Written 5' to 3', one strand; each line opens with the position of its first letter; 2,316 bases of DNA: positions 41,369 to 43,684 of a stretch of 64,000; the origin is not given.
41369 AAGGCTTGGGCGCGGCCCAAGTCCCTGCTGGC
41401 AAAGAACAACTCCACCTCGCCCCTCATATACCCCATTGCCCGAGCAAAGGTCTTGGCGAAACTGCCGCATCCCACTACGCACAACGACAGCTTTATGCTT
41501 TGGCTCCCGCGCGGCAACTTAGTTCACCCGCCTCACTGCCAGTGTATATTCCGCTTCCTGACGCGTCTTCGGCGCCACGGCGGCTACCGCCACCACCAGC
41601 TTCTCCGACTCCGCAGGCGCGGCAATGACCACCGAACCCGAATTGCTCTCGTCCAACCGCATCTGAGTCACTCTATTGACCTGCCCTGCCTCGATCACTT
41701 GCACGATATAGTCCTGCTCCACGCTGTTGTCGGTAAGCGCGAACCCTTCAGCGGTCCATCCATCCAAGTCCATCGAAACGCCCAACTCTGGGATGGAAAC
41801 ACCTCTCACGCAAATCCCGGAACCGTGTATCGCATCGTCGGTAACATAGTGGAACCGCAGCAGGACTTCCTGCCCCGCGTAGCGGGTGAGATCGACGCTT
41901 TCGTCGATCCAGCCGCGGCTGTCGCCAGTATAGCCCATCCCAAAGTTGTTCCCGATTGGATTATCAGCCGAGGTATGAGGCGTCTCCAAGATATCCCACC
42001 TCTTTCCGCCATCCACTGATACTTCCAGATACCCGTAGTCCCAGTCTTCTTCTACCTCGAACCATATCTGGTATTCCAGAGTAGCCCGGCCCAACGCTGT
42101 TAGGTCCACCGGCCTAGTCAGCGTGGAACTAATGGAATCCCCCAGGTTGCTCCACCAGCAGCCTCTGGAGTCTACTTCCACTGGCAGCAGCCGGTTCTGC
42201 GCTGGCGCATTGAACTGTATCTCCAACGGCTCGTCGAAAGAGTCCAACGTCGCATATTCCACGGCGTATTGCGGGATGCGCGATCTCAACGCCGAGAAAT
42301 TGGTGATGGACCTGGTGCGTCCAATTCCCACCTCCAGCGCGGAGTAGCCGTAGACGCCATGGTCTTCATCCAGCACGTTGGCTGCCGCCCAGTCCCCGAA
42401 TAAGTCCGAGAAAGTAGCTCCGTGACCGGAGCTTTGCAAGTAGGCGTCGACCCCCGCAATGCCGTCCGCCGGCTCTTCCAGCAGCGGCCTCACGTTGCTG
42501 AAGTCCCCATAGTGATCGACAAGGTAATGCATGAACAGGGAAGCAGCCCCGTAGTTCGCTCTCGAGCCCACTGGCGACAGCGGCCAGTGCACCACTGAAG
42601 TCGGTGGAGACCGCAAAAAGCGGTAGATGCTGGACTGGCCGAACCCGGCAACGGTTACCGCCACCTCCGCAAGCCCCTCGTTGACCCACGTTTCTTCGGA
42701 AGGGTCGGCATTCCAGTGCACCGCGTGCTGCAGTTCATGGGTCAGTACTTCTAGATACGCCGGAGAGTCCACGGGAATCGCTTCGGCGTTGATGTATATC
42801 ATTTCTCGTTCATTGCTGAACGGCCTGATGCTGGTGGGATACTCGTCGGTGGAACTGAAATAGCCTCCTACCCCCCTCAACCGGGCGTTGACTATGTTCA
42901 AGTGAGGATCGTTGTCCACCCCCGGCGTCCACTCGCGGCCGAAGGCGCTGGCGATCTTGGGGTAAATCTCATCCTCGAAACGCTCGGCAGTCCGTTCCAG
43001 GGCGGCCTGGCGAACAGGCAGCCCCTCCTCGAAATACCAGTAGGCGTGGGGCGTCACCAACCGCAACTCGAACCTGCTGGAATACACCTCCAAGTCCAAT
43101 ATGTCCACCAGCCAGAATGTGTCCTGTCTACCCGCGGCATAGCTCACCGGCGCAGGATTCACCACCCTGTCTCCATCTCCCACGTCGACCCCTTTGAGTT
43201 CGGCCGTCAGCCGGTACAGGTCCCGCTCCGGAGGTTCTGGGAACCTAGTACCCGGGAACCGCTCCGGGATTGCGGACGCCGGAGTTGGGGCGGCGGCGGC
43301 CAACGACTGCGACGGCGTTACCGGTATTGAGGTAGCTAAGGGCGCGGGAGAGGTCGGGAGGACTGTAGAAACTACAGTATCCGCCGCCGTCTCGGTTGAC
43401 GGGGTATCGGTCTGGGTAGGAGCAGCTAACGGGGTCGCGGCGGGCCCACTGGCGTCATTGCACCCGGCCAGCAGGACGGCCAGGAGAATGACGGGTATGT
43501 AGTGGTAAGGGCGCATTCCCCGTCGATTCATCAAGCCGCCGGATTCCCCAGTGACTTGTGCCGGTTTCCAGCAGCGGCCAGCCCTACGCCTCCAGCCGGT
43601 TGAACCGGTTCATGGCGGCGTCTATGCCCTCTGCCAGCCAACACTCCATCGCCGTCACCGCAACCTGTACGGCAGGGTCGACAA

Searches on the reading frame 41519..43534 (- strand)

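Call 13: search_protein_families(library=pfam, proteins=[window:41519-43534:-], max_evalue=0.001)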
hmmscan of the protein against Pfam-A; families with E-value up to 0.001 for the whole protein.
window:41519-43534:- (671 aa): 1 family
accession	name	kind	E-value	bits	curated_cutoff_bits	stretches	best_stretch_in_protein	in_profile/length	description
PF20773.4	InhA-like_MAM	-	2.4e-27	96.1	26.9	1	459-581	40-162/191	Immune inhibitor A-like, MAM domain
